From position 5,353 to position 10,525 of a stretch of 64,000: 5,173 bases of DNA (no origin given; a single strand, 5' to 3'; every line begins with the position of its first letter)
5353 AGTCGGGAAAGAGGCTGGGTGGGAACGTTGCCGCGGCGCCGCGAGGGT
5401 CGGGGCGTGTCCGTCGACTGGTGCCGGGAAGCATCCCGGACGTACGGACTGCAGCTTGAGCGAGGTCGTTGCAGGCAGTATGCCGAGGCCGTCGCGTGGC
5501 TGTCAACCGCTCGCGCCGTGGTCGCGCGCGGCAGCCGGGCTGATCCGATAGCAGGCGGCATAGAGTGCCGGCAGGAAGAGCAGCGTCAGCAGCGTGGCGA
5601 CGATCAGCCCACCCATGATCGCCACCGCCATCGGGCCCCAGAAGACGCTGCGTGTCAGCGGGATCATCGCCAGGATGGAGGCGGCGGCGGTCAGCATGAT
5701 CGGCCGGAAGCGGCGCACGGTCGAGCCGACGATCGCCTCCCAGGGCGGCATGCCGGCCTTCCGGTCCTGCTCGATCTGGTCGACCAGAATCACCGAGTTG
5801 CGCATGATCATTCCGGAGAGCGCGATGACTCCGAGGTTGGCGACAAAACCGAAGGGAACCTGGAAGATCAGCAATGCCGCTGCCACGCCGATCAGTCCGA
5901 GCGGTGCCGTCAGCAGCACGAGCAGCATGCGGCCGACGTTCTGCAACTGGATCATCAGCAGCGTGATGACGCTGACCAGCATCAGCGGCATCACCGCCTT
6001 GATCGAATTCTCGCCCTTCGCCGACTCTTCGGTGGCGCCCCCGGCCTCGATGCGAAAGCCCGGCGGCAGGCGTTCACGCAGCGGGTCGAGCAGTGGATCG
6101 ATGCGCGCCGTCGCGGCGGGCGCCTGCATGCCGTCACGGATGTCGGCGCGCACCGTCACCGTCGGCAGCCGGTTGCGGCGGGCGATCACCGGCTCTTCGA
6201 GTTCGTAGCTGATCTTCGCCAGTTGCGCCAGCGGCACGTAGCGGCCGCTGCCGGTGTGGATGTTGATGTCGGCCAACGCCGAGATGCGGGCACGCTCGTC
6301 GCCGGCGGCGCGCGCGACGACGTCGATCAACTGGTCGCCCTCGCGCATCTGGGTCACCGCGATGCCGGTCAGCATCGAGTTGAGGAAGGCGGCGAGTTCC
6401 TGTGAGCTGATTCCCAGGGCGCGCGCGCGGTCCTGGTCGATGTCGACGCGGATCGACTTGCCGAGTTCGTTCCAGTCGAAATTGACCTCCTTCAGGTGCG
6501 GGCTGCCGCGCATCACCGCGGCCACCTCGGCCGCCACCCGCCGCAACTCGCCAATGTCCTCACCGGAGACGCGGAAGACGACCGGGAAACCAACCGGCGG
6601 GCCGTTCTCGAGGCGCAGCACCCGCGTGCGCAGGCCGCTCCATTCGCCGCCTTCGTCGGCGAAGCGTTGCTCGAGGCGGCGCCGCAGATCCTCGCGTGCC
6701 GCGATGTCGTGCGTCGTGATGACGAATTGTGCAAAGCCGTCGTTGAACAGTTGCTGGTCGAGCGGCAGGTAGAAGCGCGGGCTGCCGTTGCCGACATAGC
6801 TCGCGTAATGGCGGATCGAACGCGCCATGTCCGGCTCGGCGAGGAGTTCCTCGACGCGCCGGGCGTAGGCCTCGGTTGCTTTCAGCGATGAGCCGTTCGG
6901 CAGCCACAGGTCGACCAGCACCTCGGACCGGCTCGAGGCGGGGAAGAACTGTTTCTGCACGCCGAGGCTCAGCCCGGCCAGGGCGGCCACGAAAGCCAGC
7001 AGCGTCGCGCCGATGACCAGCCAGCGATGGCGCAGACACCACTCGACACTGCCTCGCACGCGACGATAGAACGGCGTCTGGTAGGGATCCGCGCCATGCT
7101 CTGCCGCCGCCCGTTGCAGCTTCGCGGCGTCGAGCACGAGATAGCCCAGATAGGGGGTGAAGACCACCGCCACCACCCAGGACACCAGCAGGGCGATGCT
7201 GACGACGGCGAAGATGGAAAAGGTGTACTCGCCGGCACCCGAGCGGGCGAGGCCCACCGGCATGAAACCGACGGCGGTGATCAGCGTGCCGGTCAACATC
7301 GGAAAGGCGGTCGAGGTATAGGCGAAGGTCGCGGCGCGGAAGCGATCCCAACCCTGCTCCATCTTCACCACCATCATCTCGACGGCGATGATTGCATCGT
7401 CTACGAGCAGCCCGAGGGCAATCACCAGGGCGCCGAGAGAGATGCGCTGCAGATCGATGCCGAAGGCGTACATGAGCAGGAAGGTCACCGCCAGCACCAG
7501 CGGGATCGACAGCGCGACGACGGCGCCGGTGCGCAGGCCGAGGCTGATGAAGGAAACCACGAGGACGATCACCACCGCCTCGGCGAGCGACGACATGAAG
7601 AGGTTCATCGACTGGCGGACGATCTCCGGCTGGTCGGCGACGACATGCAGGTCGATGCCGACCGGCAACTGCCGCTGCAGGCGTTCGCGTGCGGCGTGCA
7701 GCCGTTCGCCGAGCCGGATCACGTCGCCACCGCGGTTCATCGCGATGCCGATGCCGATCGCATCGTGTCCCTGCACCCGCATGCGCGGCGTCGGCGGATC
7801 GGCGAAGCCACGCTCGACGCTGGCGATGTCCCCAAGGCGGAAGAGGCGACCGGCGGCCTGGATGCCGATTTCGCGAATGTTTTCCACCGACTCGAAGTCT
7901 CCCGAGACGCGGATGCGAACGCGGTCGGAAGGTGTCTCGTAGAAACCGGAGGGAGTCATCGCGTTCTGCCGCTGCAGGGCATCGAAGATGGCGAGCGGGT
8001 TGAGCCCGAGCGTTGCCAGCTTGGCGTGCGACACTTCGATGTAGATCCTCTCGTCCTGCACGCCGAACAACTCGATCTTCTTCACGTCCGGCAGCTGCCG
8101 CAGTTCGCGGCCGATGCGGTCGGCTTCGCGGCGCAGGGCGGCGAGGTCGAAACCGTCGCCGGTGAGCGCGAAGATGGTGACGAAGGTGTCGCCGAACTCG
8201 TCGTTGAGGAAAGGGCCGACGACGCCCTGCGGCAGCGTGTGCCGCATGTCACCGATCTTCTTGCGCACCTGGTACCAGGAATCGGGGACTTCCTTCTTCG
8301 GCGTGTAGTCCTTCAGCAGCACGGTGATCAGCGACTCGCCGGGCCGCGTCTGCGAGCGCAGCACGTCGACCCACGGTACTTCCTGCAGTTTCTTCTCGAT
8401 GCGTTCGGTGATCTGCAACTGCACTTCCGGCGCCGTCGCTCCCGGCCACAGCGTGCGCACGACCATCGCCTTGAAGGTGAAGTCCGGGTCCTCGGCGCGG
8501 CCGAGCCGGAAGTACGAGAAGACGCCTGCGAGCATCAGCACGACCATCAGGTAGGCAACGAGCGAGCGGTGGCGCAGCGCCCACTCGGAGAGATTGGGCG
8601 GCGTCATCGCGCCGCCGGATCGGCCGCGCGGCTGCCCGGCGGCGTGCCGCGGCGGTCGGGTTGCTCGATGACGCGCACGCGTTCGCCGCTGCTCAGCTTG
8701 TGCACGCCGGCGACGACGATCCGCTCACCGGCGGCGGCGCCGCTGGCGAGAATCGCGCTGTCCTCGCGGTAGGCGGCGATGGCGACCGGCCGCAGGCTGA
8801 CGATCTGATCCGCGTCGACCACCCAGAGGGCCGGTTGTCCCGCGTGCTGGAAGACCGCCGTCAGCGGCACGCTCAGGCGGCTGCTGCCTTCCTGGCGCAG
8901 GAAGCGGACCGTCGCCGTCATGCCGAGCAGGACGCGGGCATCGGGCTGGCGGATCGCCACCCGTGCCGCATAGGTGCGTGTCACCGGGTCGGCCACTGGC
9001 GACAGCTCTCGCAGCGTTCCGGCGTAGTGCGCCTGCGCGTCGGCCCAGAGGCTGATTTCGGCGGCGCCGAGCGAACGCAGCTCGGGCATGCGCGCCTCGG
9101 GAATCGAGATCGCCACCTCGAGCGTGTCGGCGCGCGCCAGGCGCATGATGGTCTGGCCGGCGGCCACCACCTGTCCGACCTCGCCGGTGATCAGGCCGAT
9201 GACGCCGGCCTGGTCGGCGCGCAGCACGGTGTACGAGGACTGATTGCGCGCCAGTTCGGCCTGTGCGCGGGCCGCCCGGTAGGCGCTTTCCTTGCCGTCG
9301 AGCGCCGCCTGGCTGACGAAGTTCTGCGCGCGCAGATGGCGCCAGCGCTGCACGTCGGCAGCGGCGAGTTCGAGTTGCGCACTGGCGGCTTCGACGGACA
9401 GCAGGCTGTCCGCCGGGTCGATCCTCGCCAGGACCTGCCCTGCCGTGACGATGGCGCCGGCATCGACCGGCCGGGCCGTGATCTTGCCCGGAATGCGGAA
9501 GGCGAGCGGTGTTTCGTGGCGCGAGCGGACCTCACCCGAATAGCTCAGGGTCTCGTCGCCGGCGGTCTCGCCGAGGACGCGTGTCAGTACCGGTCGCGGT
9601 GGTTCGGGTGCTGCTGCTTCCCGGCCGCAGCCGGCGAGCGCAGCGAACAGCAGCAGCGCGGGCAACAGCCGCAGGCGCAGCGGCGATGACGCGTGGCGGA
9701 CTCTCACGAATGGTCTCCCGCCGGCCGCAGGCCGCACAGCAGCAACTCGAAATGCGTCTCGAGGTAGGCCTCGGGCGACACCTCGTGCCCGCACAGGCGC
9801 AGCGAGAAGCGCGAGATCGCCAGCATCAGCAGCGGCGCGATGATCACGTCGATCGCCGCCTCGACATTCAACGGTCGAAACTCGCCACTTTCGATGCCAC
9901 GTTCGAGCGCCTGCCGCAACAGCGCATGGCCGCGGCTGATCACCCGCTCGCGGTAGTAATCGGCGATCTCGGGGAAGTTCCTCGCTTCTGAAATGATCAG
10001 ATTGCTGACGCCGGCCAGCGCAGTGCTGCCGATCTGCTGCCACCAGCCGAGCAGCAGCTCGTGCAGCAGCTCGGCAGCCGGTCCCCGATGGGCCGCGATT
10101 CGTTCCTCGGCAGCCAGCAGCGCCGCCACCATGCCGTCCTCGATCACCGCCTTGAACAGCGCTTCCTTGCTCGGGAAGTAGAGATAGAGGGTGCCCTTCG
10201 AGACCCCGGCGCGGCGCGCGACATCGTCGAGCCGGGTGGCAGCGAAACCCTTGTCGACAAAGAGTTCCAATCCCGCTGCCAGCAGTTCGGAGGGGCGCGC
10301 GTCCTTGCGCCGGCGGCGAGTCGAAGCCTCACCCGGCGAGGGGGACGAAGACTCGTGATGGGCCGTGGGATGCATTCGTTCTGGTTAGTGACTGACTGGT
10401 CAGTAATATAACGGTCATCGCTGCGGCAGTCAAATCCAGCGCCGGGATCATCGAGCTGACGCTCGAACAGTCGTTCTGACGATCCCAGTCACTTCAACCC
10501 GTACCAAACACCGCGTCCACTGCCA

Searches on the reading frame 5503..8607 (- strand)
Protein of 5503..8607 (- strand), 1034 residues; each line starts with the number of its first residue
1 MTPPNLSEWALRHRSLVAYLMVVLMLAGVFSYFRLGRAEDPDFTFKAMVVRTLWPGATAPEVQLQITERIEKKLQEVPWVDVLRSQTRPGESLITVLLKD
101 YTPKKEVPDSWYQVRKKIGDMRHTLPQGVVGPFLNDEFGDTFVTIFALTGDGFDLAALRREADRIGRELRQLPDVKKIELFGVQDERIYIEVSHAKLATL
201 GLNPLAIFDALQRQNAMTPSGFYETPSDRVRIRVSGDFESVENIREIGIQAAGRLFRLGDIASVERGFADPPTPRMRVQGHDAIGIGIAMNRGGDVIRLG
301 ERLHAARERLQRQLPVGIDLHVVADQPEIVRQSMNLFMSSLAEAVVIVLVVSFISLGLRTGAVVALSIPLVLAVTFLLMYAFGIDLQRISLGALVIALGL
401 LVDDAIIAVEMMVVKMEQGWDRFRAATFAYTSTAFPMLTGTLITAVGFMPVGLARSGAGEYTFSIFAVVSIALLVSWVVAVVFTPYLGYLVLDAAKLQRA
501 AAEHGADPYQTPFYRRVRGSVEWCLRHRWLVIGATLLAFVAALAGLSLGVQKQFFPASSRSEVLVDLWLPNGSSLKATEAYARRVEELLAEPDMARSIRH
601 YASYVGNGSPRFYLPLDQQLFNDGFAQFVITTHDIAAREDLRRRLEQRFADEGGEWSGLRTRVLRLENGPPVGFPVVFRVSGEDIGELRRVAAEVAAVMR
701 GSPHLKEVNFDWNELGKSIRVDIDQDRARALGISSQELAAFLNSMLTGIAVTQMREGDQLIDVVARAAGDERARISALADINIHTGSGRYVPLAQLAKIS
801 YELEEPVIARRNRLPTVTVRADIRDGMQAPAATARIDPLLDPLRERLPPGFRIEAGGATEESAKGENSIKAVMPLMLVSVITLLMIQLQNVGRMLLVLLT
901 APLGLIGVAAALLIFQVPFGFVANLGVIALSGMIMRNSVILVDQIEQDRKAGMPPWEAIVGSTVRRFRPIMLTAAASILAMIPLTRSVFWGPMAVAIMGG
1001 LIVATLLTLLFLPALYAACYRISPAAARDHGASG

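Call 10: search_protein_families(library=pfam, proteins=[window:5503-8607:-], max_evalue=0.01)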
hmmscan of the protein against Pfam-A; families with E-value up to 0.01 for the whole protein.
window:5503-8607:- (1034 aa): 2 families
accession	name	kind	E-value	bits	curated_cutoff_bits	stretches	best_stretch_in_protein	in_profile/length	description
PF00873.25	ACR_tran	-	9.4e-164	547.1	28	1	7-1017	2-1018/1021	AcrB/AcrD/AcrF family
PF03176.21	MMPL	-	7.4e-07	28.9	20.5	1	827-1021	98-304/333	MMPL family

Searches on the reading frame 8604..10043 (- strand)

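Call 10: search_protein_families(library=pfam, proteins=[window:8604-10043:-], max_evalue=0.01)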
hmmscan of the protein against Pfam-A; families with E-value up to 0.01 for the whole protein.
window:8604-10043:- (479 aa): 4 families
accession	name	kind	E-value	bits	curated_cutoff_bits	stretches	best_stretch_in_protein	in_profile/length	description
PF13437.12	HlyD_3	-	1.3e-16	61.7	22.2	1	273-368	1-97/106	HlyD family secretion protein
PF16576.10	HlyD_D23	-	9.5e-16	58.2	30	1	175-377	17-214/214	Barrel-sandwich domain of CusB or HlyD membrane-fusion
PF13533.13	Biotin_lipoyl_2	-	2.2e-07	30.9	29.8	1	179-209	2-32/32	Biotin-lipoyl like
PF00364.28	Biotin_lipoyl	-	0.004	17.4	22.1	0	273-302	44-73/73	Biotin-requiring enzyme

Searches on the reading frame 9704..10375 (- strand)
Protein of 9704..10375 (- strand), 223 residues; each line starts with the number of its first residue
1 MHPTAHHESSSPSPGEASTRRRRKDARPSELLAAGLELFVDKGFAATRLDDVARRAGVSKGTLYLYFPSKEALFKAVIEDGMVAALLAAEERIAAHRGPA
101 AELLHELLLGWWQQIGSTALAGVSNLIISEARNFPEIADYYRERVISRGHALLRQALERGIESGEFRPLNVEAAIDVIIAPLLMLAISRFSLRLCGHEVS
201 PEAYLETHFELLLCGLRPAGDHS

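Call 10: search_protein_families(library=pfam, proteins=[window:9704-10375:-], max_evalue=0.01)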
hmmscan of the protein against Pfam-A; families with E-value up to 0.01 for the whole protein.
window:9704-10375:- (223 aa): 4 families
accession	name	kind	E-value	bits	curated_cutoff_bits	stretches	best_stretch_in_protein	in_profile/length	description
PF00440.29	TetR_N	-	3.1e-20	72.1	24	1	31-77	1-47/47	Bacterial regulatory proteins, tetR family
PF16859.10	TetR_C_11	-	1.8e-11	44.8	32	1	104-185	11-93/113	Tetracyclin repressor-like, C-terminal domain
PF14246.11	TetR_C_7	-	3.9e-06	27.3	22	1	111-176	10-75/119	AefR-like transcriptional repressor, C-terminal domain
PF00356.27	LacI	-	0.0039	17.4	27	0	49-62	2-15/46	Bacterial regulatory proteins, lacI family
